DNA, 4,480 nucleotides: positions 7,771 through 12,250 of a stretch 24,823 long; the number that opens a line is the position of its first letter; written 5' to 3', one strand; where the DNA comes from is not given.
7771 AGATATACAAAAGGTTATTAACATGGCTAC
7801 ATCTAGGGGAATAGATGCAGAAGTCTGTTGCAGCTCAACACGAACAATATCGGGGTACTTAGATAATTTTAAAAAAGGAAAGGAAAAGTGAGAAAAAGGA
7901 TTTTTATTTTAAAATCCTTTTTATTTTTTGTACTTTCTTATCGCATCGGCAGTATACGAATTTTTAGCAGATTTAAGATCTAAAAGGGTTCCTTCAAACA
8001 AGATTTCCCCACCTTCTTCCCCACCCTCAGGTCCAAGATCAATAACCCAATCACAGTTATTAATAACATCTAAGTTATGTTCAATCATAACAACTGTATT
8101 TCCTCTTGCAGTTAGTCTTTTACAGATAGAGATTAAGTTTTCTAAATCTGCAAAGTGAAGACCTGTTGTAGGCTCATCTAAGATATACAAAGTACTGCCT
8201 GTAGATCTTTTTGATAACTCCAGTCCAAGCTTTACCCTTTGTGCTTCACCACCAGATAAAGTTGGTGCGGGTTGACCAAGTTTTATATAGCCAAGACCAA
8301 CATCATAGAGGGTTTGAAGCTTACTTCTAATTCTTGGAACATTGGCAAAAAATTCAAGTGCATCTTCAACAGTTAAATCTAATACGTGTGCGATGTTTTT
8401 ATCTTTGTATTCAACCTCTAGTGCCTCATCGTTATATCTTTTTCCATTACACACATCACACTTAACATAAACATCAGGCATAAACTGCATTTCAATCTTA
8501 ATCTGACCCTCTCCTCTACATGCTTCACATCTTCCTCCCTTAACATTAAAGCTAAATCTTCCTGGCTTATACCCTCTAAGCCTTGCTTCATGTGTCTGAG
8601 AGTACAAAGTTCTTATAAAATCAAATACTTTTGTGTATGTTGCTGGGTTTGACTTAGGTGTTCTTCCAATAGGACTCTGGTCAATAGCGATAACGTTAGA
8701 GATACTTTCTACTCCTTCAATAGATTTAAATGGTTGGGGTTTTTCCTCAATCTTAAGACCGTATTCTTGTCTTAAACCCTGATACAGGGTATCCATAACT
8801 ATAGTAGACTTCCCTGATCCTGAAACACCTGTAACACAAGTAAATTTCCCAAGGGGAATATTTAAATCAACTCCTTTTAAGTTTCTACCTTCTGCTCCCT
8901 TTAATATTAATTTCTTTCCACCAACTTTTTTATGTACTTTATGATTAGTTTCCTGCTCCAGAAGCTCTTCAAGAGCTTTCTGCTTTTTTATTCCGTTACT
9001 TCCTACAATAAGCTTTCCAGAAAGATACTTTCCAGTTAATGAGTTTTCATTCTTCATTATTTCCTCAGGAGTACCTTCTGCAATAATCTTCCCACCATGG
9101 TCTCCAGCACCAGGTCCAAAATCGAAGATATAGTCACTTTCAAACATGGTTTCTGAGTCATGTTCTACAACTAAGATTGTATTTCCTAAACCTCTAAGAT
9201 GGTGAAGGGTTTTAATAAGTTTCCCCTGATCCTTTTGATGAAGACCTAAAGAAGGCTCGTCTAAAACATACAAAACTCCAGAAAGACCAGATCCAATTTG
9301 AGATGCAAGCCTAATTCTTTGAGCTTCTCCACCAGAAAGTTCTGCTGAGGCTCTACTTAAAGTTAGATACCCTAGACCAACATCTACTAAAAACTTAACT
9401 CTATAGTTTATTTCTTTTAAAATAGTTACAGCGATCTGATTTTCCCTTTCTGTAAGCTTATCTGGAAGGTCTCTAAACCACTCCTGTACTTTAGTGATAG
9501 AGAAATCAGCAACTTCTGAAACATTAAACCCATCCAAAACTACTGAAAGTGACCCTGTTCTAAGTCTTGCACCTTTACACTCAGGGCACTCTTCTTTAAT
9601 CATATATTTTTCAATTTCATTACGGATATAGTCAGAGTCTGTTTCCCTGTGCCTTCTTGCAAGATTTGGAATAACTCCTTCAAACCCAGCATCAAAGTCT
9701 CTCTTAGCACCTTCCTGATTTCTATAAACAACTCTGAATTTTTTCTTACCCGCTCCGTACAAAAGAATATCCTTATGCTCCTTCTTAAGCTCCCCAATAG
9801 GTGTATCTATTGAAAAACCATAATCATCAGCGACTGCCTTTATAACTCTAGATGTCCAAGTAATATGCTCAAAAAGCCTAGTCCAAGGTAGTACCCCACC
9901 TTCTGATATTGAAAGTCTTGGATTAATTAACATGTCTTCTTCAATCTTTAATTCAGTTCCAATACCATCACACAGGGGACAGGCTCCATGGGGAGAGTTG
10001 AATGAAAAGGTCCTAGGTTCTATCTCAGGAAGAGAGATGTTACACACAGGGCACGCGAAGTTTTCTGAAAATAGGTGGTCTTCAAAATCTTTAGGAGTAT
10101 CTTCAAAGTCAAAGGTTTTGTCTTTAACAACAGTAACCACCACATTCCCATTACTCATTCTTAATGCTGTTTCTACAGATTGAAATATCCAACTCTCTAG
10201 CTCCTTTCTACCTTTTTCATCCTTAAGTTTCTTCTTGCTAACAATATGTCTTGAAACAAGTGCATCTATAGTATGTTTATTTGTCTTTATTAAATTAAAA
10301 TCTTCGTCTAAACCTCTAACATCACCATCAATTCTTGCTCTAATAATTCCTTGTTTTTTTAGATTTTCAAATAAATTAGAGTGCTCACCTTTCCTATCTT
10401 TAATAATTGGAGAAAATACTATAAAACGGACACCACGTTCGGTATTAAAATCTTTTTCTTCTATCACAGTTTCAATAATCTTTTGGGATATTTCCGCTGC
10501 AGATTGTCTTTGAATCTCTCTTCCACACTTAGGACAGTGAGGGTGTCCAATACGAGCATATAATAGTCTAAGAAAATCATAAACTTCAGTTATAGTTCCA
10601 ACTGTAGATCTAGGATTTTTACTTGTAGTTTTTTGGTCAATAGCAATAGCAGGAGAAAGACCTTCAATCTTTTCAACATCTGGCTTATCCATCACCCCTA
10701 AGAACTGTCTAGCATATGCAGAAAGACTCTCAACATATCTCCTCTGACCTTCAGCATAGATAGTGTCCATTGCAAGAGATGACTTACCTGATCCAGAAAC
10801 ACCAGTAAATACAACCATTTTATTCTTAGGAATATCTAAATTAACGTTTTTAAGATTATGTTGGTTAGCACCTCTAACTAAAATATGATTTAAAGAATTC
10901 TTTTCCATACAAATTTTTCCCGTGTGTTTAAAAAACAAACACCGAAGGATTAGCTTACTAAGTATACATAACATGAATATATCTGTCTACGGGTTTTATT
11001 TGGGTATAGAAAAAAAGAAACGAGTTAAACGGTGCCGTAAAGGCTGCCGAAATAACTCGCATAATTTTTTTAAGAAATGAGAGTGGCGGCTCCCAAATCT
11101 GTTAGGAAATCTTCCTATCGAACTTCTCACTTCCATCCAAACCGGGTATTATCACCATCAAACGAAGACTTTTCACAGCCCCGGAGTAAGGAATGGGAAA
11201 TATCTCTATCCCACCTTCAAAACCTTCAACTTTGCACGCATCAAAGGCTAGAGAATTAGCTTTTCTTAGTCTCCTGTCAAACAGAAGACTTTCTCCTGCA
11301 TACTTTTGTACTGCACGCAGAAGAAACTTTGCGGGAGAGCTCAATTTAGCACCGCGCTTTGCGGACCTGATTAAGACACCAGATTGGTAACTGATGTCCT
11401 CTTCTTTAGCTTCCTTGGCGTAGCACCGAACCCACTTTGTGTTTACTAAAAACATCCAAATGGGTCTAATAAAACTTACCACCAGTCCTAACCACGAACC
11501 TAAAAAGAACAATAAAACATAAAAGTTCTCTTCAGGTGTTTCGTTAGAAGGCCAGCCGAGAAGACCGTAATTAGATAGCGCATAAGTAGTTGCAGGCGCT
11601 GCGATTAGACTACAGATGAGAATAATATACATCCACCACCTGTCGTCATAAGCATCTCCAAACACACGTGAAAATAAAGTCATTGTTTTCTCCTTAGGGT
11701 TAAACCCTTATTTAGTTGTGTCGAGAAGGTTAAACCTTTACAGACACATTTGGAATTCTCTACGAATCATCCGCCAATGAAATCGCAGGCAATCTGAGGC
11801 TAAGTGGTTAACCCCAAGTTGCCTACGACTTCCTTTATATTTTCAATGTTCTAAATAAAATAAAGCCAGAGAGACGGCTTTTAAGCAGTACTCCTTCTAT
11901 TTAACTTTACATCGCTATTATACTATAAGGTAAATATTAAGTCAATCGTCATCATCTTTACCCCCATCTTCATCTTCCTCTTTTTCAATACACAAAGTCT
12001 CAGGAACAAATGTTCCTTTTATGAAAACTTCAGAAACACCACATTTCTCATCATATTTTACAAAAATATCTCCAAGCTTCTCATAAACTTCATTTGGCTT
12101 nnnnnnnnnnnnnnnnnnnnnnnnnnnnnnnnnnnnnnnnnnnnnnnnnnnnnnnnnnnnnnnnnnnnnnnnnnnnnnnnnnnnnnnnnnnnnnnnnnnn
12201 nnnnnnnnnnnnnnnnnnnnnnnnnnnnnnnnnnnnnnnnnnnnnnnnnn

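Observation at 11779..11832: Strand-specific 24-bp RNA hairpin in the leader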

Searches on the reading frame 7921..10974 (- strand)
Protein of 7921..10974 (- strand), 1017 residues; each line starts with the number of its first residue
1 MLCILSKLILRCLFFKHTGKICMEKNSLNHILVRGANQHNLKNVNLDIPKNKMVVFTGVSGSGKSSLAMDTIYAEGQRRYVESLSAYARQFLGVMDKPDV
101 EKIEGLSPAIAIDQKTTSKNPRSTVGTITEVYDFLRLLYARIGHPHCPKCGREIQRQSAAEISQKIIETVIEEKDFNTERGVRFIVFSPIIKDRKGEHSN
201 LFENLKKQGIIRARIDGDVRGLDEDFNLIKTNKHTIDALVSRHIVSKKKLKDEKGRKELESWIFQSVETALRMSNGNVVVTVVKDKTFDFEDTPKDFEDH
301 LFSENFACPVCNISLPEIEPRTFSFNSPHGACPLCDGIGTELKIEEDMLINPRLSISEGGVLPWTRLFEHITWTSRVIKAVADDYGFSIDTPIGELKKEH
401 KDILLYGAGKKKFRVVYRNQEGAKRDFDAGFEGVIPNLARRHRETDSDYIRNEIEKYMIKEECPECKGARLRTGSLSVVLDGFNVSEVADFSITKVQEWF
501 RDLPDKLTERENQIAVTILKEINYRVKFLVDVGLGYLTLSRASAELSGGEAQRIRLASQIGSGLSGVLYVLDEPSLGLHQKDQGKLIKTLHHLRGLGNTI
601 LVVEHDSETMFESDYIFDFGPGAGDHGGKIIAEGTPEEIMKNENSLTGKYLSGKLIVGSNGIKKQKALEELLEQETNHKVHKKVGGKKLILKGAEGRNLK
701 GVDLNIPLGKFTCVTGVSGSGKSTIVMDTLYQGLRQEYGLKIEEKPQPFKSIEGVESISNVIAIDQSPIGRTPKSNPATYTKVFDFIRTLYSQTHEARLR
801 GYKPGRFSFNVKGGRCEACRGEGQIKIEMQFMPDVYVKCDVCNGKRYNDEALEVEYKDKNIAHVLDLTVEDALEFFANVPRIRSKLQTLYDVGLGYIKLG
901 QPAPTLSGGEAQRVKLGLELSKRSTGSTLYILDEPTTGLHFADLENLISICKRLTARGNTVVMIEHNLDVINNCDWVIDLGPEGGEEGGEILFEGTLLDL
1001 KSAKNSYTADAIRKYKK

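Call 11: search_protein_families(library=pfam, proteins=[window:7921-10974:-])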
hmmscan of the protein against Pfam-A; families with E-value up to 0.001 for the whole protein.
window:7921-10974:- (1017 aa): 14 families
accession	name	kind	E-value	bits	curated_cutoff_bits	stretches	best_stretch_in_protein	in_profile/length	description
PF17755.6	UvrA_DNA-bind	-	6.9e-32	110.5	23.2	1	347-456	3-110/110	UvrA DNA-binding domain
PF17760.6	UvrA_inter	-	4.3e-21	75.3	23.3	1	176-282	11-107/109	UvrA interaction domain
PF00005.33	ABC_tran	-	5.7e-19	69.5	25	0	41-69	1-29/137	ABC transporter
PF02463.25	SMC_N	-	3.9e-09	36.7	40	0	698-975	12-206/220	RecF/RecN/SMC N terminal domain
PF13555.12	AAA_29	-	4.9e-08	33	27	0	703-726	16-39/61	P-loop containing region of AAA domain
PF03193.22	RsgA_GTPase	-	1.3e-06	28.8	30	0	28-68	84-123/174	RsgA GTPase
PF13304.12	AAA_21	-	5.9e-06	27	27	0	913-963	245-295/304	AAA domain, putative AbiEii toxin, Type IV TA system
PF06745.19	ATPase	-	2.8e-05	24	26.6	0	706-740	16-52/231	KaiC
PF20720.3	nSTAND3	-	3.3e-05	24.1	27.2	0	49-74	15-40/155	Novel STAND NTPase 3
PF13175.12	AAA_15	-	6.9e-05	23.1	32.1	0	566-597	329-360/374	AAA ATPase domain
PF13191.12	AAA_16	-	9.6e-05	23.4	32.6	0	711-745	26-59/167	AAA ATPase domain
PF20703.3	nSTAND1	-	0.00012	22.2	27.1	0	48-74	30-56/379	Novel STAND NTPase 1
PF13481.12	AAA_25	-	0.00029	20.9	27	0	706-730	30-54/195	AAA domain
PF00684.25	DnaJ_CXXCXGXG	-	0.00047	20.8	32.7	0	815-845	17-50/65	DnaJ central domain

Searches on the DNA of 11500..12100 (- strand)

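Call 6: search_rna_families(source=window, start=11500, end=12100, threshold=evalue, max_evalue=10, show_alignments=3)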
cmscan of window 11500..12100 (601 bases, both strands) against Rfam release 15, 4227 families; matches with E-value up to 10: 13.
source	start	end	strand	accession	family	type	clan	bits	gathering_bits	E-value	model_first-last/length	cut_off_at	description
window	11966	12022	-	RF02153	NBR2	Gene; lncRNA;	-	17.9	40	4.8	1-63/63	no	Neighbour of BRCA1 gene 2 converved region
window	11950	12038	-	RF00153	SNORD62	Gene; snRNA; snoRNA; CD-box;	CL00068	17.3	39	2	1-86/86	no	Small nucleolar RNA SNORD62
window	11872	11966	-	RF01192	SNORD11B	Gene; snRNA; snoRNA; CD-box;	CL00103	17.3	50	4.5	1-87/87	no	Small nucleolar RNA SNORD11B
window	11776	11903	-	RF00394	SNORA4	Gene; snRNA; snoRNA; HACA-box;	CL00023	17.2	56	8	1-141/141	no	Small nucleolar RNA SNORA4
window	12076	12100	-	RF00273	SNORD59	Gene; snRNA; snoRNA; CD-box;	CL00065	15.2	45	5.6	49-73/73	5'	Small nucleolar RNA SNORD59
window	11863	11963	-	RF01816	RsaA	Gene; sRNA;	-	15.1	50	8.1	1-134/134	no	RNA Staph. aureus A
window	11778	11836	-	RF03212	mir-2788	Gene; miRNA;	-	14.7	62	4.5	1-92/92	no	mir-2788 microRNA precursor family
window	12002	12059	-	RF00093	SNORD18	Gene; snRNA; snoRNA; CD-box;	CL00047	14.6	41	9.4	1-71/71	no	Small nucleolar RNA SNORD18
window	11841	11895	-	RF03963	mir-2996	Gene; miRNA;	-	14.5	100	5.4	1-72/72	no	mir-2996 microRNA precursor family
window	11943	11980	-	RF01306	sR52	Gene; snRNA; snoRNA; CD-box;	-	13.2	50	3.8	1-60/60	no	Small nucleolar RNA sR52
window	11917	12028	+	RF02706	TeloSII_ncR30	Gene; sRNA;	-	10.1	86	8.5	1-226/226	no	TeloSII non coding RNA 30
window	12028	12098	-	RF01152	sR1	Gene; snRNA; snoRNA; CD-box;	-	10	45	5.9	1-57/57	no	Small nucleolar RNA sR1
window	11500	11631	-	RF02041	HOTTIP_2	Gene; lncRNA;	-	7.5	80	1.4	1-139/374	3'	HOXA transcript at the distal tip, conserved region 2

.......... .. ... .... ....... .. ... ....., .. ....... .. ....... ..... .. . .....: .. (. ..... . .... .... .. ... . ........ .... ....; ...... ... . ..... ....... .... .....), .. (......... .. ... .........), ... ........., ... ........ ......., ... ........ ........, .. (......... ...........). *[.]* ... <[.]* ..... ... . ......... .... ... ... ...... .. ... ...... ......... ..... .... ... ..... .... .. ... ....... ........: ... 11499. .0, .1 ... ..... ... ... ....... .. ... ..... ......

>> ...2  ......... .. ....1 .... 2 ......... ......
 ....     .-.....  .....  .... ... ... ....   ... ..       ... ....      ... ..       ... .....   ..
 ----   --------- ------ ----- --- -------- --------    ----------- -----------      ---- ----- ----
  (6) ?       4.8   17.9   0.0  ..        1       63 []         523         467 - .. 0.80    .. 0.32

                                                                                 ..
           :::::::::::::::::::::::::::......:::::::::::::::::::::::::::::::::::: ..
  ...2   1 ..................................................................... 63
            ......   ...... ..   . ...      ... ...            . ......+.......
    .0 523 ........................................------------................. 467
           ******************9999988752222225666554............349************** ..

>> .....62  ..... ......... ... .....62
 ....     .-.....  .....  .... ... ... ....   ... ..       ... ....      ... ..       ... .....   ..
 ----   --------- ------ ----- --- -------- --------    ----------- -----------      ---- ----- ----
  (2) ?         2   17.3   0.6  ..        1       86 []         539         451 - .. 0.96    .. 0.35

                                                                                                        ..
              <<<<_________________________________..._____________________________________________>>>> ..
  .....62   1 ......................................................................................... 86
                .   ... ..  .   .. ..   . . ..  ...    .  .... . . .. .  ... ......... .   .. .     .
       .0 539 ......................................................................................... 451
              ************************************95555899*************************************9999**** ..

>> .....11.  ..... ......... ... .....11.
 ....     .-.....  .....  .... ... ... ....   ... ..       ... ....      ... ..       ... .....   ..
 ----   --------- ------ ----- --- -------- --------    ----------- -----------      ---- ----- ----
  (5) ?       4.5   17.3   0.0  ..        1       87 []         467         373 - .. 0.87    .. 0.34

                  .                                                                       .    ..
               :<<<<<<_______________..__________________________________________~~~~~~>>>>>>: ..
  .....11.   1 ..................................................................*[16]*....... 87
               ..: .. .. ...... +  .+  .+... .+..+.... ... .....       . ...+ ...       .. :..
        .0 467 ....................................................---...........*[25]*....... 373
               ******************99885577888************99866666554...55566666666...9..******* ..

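Call 38: build_rna_model(alignment_id=A2, structure=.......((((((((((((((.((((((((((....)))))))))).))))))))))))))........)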
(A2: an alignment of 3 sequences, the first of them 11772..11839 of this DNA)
Model R1 built from alignment A2 (3 sequences, 69 columns); structure: as given.
model positions 68; base pairs 24; branch points 0; effective number of sequences 1.27; information 0.827 bits per position. Calibrated on 0.2 Mb of random sequence (short: E-values are rough).
structure used (alignment columns):
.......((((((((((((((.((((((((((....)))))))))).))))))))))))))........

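Call 99: search_dna_similar(query=window:11684-11950:-, collection=phages, mode=distant, max_evalue=0.01, max_rows=5)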
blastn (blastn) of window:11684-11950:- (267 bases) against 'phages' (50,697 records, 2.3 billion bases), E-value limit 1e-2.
No match.
